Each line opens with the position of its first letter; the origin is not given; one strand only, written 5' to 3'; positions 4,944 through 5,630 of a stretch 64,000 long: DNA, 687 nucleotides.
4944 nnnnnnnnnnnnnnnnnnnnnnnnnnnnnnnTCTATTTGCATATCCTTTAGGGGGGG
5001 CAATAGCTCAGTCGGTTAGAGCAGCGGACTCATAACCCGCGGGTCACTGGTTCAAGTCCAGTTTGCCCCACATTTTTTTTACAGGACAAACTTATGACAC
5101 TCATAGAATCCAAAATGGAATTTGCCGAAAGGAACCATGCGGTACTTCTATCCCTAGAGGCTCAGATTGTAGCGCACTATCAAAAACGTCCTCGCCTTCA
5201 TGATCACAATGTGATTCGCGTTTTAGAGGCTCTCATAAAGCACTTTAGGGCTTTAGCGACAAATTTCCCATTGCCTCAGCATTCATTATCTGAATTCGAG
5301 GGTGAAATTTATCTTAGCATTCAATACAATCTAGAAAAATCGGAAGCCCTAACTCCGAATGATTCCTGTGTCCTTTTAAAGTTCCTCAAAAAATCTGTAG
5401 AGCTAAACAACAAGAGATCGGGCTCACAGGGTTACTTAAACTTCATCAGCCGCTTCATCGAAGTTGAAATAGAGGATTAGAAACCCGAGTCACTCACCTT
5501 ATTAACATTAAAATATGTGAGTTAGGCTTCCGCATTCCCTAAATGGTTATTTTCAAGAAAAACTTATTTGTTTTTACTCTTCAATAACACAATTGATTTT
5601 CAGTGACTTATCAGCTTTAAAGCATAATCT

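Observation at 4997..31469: Five to six same-strand copies of the tRNA-Met 3' part over 26 kb: stacked islands at one tRNA gene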

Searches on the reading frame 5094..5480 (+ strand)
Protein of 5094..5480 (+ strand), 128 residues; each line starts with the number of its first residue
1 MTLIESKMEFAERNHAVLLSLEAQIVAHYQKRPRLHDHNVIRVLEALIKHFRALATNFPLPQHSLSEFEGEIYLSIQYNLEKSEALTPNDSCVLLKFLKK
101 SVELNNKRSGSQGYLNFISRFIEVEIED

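Call 9: search_protein_families(library=pfam, proteins=[window:5094-5480:+])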
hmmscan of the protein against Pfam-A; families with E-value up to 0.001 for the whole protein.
window:5094-5480:+ (128 aa): 0 families

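Call 16: search_protein_families(library=pfam, proteins=[window:5094-5480:+], max_evalue=10)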
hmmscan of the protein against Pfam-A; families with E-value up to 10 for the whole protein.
window:5094-5480:+ (128 aa): 1 family
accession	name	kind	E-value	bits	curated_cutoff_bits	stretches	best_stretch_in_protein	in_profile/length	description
PF06630.16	Exonuc_VIII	-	0.13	12.6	25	1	37-83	36-82/203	Enterobacterial exodeoxyribonuclease VIII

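Call 18: find_homologous_proteins(query=window:5094-5480:+)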
Query window:5094-5480:+ (128 aa): 4 proteins with E <= 0.001 among 8 candidates.
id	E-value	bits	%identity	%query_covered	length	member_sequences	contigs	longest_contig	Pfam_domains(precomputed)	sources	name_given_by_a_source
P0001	1.3e-75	269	98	100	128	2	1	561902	-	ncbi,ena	-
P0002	3.1e-25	107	50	91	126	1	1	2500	-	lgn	-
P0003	1.6e-19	88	45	91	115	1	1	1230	-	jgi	jgi:hypothetical protein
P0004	1.7e-18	85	47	91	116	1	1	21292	-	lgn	-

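Call 19: find_encoding_contigs(protein=P0004, flank=10000)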
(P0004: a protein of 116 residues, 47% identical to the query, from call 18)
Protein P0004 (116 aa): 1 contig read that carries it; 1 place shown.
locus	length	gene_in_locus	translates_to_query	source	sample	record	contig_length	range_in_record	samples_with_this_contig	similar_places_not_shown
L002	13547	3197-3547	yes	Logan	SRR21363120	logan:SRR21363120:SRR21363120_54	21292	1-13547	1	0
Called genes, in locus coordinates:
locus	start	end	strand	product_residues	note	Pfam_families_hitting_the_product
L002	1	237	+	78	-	?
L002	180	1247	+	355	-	PF13102:Phage_int_SAM_5 (weak), PF00589:Phage_integrase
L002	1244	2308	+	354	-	PF17761:DUF1016_N, PF06250:YhcG_C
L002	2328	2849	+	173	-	-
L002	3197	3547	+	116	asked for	-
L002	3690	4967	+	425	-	PF00149:Metallophos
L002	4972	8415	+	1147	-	PF02463:SMC_N (faint), PF13476:AAA_23, PF13555:AAA_29, PF13558:SbcC_Walker_B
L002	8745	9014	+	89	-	-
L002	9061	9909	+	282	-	PF11019:DUF2608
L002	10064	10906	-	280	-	PF00583:Acetyltransf_1, PF13527:Acetyltransf_9, PF13508:Acetyltransf_7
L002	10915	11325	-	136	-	-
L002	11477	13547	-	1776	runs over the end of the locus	PF00270:DEAD, PF04851:ResIII, PF00271:Helicase_C, PF22590:Cas3-like_C_2 (weak), PF13086:AAA_11, PF13245:AAA_19, PF13604:AAA_30 (weak), PF13087:AAA_12, +3 more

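Call 20: find_encoding_contigs(protein=P0001, flank=10000)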
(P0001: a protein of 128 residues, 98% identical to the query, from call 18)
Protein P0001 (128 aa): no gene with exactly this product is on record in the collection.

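Call 35: find_encoding_contigs(protein=P0002, flank=10000)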
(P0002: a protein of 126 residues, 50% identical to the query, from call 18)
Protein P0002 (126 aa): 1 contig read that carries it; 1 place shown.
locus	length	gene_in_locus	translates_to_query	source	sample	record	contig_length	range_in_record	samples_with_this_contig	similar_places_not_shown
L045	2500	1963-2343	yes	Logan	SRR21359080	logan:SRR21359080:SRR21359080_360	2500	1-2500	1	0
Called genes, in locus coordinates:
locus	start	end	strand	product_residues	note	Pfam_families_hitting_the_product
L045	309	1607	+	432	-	PF04413:Glycos_transf_N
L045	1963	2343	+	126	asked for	-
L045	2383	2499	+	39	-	?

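Call 36: find_encoding_contigs(protein=P0003, flank=10000)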
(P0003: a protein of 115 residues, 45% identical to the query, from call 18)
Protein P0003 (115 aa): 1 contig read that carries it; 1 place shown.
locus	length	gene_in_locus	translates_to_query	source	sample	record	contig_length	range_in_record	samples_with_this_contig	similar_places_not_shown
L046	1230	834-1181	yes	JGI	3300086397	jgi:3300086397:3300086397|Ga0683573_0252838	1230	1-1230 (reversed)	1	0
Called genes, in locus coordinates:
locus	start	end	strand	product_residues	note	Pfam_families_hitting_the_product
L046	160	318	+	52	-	-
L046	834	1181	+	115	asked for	-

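Call 57: predict_structure(alignment_id=A3)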
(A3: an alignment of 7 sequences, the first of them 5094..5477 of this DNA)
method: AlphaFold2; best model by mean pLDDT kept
length: 128 residues; sequences in the alignment: 7
mean_pLDDT: 89.5   pTM: 0.84
mean pLDDT of the five models: 89.5, 88.8, 86.0, 84.0, 78.9
residues with pLDDT >= 90: 92; 70-90: 27; 50-70: 4; < 50: 5
segments of 3 or more residues with pLDDT < 50: 126-128
pLDDT, mean of each block of 10 residues (from residue 1): 72 92 93 92 97 92 90 95 91 97 94 93 62
secondary structure, 60 per line:
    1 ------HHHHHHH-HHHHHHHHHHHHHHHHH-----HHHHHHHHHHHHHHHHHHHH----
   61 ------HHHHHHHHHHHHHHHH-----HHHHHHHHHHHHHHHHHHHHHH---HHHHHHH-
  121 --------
elements in order: H7-13 H15-31 H37-56 H67-82 H88-109 H113-119

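Call 59: search_protein_representatives(alignment_id=A3)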
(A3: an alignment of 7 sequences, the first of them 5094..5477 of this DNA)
Query: 7 sequences, 122 profile positions. Proteins with E-value up to 0.001 (for the whole library): 538; up to 1e-10: 208; up to 1e-30: 3. The best 150 are listed.
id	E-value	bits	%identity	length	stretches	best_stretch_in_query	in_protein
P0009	3.4e-42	159.8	-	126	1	5-122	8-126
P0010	2.6e-40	153.8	-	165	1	4-122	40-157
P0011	2.1e-33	131.5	-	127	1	6-122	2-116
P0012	2.1e-26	108.8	-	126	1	8-122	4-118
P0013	4.2e-26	107.9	-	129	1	6-119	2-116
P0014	8.1e-25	103.7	-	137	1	5-120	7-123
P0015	7.1e-24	100.7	-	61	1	8-63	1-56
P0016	6.1e-23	97.7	-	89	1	35-122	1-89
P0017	4.2e-20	88.5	-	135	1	8-122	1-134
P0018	3.9e-19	85.4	-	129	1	10-122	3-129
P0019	4.3e-19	85.3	-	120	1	8-122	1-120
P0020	4.9e-19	85.1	-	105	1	6-94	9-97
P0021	5.4e-19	84.9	-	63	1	67-122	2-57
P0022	1.3e-18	83.7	-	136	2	6-102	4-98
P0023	2.4e-18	82.9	-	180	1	7-122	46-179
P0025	3.8e-18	82.2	-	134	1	8-122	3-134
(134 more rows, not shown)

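Call 61: fold_search(model_id=the predicted structure, library=pdb)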
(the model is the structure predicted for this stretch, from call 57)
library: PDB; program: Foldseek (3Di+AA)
matches with E <= 10: 96; with E <= 0.001: 0
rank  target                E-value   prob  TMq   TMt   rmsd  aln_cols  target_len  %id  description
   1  6fea_C                6.6e-01  0.57  0.38  0.42   5.3       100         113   15  A. vinelandii vanadium nitrogenase, turnover state (released 2018-03-28)
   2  9h71_C                7.7e-01  0.97  0.40  0.73   2.1        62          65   18  KIT123-KITbp complex (Domains D1-3 of the human receptor tyrosine kinase KIT complexed with the de novo designed minib (released 2026-01-21)
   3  5n6y_C                9.0e-01  0.47  0.37  0.41   5.4        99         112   15  Azotobacter vinelandii vanadium nitrogenase (released 2017-07-26)
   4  5n6y_F                9.5e-01  0.35  0.34  0.37   5.8        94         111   15  Azotobacter vinelandii vanadium nitrogenase (released 2017-07-26)
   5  7lb8_B                1.2e+00  0.16  0.30  0.08  15.4       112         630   12  Structure of a ferrichrome importer FhuCDB from E. coli (released 2021-11-24)
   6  5civ                  1.5e+00  0.08  0.23  0.19  13.9       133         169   19  Sibling Lethal Factor Precursor - DfsB (released 2016-02-03)
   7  1b5l                  1.6e+00  0.10  0.25  0.22  14.9       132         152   14  OVINE INTERFERON TAU (released 1999-05-18)
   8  9g9k_C                1.7e+00  0.08  0.20  0.23  14.0       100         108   15  CryoEM structure of Enterococcus italicus Csm-crRNA-CTR2 complex (4.3) bound to AMPNPP (released 2025-01-29)
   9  4n6c_B                1.9e+00  0.08  0.24  0.19  15.3       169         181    8  Crystal Structure of the B1RZQ2 protein from Streptococcus pneumoniae. Northeast Structural Genomics Consortium (NESG) (released 2013-10-30)
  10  5com_A                2.0e+00  0.07  0.23  0.19  16.9       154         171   10  Crystal structure of Uncharacterized Protein Q187F5 from Clostridium difficile 630 (released 2016-02-03)
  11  9g9i_B                2.1e+00  0.08  0.21  0.23  14.3       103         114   17  CryoEM structure of Enterococcus italicus Csm-crRNA-CTR2 complex bound to pNppA3 and AMPNPP (released 2025-01-29)
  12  6pt0_A                2.1e+00  0.06  0.17  0.09  12.8       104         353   15  Cryo-EM structure of human cannabinoid receptor 2-Gi protein in complex with agonist WIN 55,212-2 (released 2020-02-12)
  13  2cb8_A                2.4e+00  0.12  0.27  0.35   9.5        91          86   14  High resolution crystal structure of liganded human L-ACBP (released 2006-10-25)
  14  2cb8_B                2.4e+00  0.11  0.26  0.33   9.7        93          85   16  High resolution crystal structure of liganded human L-ACBP (released 2006-10-25)
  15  9g9h_C                2.6e+00  0.08  0.22  0.23  14.1       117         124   15  CryoEM structure of Enterococcus italicus Csm-crRNA-CTR1 complex bound to pNppA3 and AMPNPP (released 2025-01-29)
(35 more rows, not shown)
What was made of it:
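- Tried and rejected: Foldseek against the PDB has a best E of 0.66 (call 61).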

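Call 62: search_protein_families(library=pfam, alignment_id=A4, max_evalue=0.01)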
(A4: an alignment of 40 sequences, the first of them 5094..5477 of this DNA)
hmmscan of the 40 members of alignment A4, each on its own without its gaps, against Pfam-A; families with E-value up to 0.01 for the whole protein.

A. member 1, window:5094-5477:+ (128 aa): 0 families

B. families by the number of members that match (of 40 scanned): 4 families
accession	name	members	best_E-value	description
PF19095.5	DUF5783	2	0.00083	Family of unknown function (DUF5783)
PF00621.25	RhoGEF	1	0.0036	RhoGEF domain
PF05600.17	CDK5RAP3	1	0.0039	CDK5 regulatory subunit-associated protein 3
PF11536.14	DUF3226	1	0.0082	Protein of unknown function (DUF3226)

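Call 63: find_encoding_contigs(protein=P0011, flank=6000, max_places=4)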
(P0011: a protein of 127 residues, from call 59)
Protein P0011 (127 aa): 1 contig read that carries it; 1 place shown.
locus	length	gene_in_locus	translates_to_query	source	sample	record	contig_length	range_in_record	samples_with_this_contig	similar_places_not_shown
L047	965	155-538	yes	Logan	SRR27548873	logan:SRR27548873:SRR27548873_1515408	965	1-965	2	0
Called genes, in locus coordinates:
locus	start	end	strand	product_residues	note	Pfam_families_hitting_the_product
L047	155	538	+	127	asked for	-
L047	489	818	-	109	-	-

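Call 64: search_protein_families(library=ncbifam, alignment_id=A4, max_evalue=0.01)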
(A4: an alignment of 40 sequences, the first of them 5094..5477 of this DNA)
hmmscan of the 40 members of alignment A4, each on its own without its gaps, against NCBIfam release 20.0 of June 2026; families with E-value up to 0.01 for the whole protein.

A. member 1, window:5094-5477:+ (128 aa): 0 families

B. families by the number of members that match (of 40 scanned): 0 families
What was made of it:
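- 5094..5480 (+): Gene F, copy A, 128 aa and intact. It starts 23 nt after the tRNA. It lies inside the 667-bp block 5029-5694, which recurs at 13176-13842. No Pfam or NCBIfam family (calls 62, 64).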

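Call 66: find_encoding_contigs(protein=P0017, flank=6000, max_places=4)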
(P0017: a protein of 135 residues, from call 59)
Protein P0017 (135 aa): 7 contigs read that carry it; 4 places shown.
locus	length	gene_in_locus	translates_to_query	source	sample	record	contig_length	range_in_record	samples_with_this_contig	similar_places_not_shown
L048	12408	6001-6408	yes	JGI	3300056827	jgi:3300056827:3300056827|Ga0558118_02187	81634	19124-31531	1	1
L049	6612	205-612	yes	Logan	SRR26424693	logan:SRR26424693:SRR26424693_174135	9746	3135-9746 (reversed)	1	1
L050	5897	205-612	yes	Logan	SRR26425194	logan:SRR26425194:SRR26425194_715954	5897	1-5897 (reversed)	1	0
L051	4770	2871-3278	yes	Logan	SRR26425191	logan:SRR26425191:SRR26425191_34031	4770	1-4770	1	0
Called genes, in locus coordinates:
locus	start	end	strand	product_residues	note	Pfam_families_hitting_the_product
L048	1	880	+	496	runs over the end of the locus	PF00072:Response_reg, PF00211:Guanylate_cyc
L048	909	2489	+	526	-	PF01627:Hpt, PF02895:H-kinase_dim, PF02518:HATPase_c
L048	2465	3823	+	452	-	PF01584:CheW, PF00072:Response_reg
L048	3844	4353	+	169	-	PF01584:CheW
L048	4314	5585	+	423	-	PF00069:Pkinase, PF07714:PK_Tyr_Ser-Thr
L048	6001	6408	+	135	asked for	-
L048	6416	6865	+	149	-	-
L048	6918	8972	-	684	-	PF13181:TPR_8 (faint), PF13414:TPR_11 (faint)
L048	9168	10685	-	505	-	PF00890:FAD_binding_2 (faint), PF01266:DAO (weak), PF13450:NAD_binding_8 (weak), PF00732:GMC_oxred_N, PF05199:GMC_oxred_C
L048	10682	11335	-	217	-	-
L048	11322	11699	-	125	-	PF03819:MazG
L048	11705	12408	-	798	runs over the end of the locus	PF25973:BSH_CzcB (weak), PF25990:Beta-barrel_YknX, PF25975:CzcB_C (weak), PF25989:YknX_C (faint)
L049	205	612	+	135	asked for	-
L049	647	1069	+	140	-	-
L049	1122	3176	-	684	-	PF13181:TPR_8 (faint), PF13414:TPR_11 (faint)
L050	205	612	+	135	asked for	-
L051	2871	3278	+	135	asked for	-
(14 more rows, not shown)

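Call 67: find_encoding_contigs(protein=P0025, flank=6000, max_places=4)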
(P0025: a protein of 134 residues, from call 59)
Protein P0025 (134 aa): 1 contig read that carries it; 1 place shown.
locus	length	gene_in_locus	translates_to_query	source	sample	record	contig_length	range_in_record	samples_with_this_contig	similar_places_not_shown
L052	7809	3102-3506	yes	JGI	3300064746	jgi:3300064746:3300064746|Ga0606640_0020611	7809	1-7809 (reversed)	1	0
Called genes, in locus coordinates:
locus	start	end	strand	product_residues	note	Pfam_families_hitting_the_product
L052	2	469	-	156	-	?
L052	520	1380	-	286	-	PF00072:Response_reg (weak)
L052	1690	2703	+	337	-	PF06347:SH3_4 (faint), PF08239:SH3_3, PF13457:GW (faint), PF07653:SH3_2 (faint), PF08239:SH3_3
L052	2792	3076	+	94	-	PF01329:Pterin_4a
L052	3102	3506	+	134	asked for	-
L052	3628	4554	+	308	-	PF00348:polyprenyl_synt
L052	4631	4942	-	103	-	-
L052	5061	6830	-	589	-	PF01476:LysM, PF23462:LysM3_NFP (faint), PF23473:LysM3_LYK4_5 (faint), PF01476:LysM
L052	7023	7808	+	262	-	?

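Call 69: find_homologous_proteins(query=L002:180-1244:+, max_evalue=1e-30)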
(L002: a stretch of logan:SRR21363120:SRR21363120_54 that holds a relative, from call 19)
Query L002:180-1244:+ (355 aa): 788 proteins with E <= 1e-30 among 2879 candidates; the best 120 are listed.
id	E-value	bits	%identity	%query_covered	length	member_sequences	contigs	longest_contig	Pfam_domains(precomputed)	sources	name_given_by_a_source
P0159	4.8e-215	731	89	100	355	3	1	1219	PF13102.13,PF00589.28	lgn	-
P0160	7.2e-215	731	89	100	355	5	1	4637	PF00589.28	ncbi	-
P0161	8.6e-212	721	88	99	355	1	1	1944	PF00589.28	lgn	-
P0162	2.1e-211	719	88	99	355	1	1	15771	PF13102.13,PF00589.28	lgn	-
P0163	7.1e-211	718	87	100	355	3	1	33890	PF00589.28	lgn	-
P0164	7.8e-205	698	85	99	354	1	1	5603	PF00589.28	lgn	-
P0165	1.6e-204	697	86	99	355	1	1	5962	PF13102.13,PF00589.28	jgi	jgi:integrase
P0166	1.2e-202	691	83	100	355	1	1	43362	PF13102.13,PF00589.28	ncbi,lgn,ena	-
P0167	6.7e-202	688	83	99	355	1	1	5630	PF13102.13,PF00589.28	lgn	-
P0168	2.1e-201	686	83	99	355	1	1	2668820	PF13102.13,PF00589.28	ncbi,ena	-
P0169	4.6e-201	685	83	100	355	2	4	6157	PF13102.13,PF00589.28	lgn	-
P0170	6.0e-201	685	84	99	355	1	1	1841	PF13102.13,PF00589.28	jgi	jgi:integrase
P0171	1.1e-200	684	87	96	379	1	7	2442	PF00589.28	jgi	jgi:integrase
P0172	1.1e-199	681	82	100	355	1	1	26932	PF13102.13,PF00589.28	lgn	-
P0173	2.9e-199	679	82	100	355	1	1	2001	PF00589.28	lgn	-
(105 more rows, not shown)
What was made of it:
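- (5) The integrase lineage is large: 788 clusters at E <= 1e-30, and the 120 best listed are all at least 69% identical (call 69).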

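Call 70: find_encoding_contigs(protein=P0168, flank=10000, max_places=3)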
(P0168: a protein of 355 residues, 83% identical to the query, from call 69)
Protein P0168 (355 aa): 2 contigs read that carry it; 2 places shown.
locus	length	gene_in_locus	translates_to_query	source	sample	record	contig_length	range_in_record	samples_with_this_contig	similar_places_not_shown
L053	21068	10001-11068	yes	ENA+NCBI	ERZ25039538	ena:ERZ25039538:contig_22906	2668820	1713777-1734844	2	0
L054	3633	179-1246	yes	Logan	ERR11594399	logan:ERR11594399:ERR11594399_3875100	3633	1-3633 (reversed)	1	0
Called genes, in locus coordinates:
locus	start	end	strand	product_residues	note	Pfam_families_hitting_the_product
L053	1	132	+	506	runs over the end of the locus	PF04851:ResIII, PF18766:SWI2_SNF2, PF00271:Helicase_C (weak), PF08463:EcoEI_R_C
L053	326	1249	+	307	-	PF28530:DUF8426, PF01939:NucS_C (weak)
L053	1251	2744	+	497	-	PF11074:DUF2779, PF13482:RNase_H_2 (weak)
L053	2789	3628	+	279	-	PF18928:DUF5677 (faint)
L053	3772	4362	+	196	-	-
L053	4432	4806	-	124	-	-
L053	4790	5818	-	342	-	PF13546:DDE_5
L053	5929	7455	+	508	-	-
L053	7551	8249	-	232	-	PF12281:NTP_transf_8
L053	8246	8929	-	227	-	PF09952:AbiEi_2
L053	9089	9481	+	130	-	-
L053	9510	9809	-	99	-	-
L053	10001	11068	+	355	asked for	PF13102:Phage_int_SAM_5 (weak), PF00589:Phage_integrase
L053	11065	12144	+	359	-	PF17761:DUF1016_N, PF06250:YhcG_C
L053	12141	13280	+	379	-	-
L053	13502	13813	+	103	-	-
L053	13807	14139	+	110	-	PF05717:TnpB_IS66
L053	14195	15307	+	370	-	PF13007:LZ_Tnp_IS66, PF03050:DDE_Tnp_IS66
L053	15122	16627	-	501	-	PF01609:DDE_Tnp_1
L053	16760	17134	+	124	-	-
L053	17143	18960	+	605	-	-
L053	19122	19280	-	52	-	-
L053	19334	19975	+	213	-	-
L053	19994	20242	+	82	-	-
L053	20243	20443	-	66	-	-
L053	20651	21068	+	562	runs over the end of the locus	PF03814:KdpA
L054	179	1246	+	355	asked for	PF13102:Phage_int_SAM_5 (weak), PF00589:Phage_integrase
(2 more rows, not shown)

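Call 78: find_encoding_contigs(protein=P0012, flank=5000, max_places=3)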
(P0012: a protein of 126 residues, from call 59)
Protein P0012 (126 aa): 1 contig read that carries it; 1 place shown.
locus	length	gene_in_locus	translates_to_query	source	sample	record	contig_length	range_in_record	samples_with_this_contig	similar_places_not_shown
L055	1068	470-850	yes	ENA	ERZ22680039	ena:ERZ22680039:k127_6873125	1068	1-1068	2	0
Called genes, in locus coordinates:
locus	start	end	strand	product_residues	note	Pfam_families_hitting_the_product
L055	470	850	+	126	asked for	-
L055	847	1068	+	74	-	?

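Call 79: find_encoding_contigs(protein=P0013, flank=5000, max_places=3)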
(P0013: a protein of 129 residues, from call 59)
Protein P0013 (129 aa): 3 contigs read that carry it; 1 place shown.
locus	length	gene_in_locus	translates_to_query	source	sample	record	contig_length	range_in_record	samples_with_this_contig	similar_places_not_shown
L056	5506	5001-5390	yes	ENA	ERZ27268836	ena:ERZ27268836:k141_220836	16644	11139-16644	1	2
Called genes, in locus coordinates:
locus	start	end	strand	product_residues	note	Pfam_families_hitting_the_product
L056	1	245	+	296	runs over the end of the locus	PF00557:Peptidase_M24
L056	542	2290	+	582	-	-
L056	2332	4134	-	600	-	PF13520:AA_permease_2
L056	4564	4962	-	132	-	PF01643:Acyl-ACP_TE (weak), PF13279:4HBT_2, PF03061:4HBT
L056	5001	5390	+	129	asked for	-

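Call 96: search_protein_families(library=phrogs, proteins=[window:5094-5480:+], max_evalue=0.001)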
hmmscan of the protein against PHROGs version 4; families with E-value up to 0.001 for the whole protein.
window:5094-5480:+ (128 aa): 0 families
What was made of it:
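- Tried and rejected: Function of gene F. Pfam, NCBIfam and PHROGs give nothing (calls 16, 62, 64, 96).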

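Call 98: find_related_loci(query=A3, collection=metagenome_contigs, flank=6000)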
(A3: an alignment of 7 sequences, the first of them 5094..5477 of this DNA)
Query A3 (128 aa) in metagenome_contigs; peptide patterns used: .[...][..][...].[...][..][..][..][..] (x = any residue, [..] = any of these).
229 stretches matched a pattern, but none encodes a relative of the query by tblastn (E <= 1e-3).
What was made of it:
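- Tried and rejected: Protein-based metagenome scan for F. It found nothing, because the back-translated pattern was poor (call 98).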
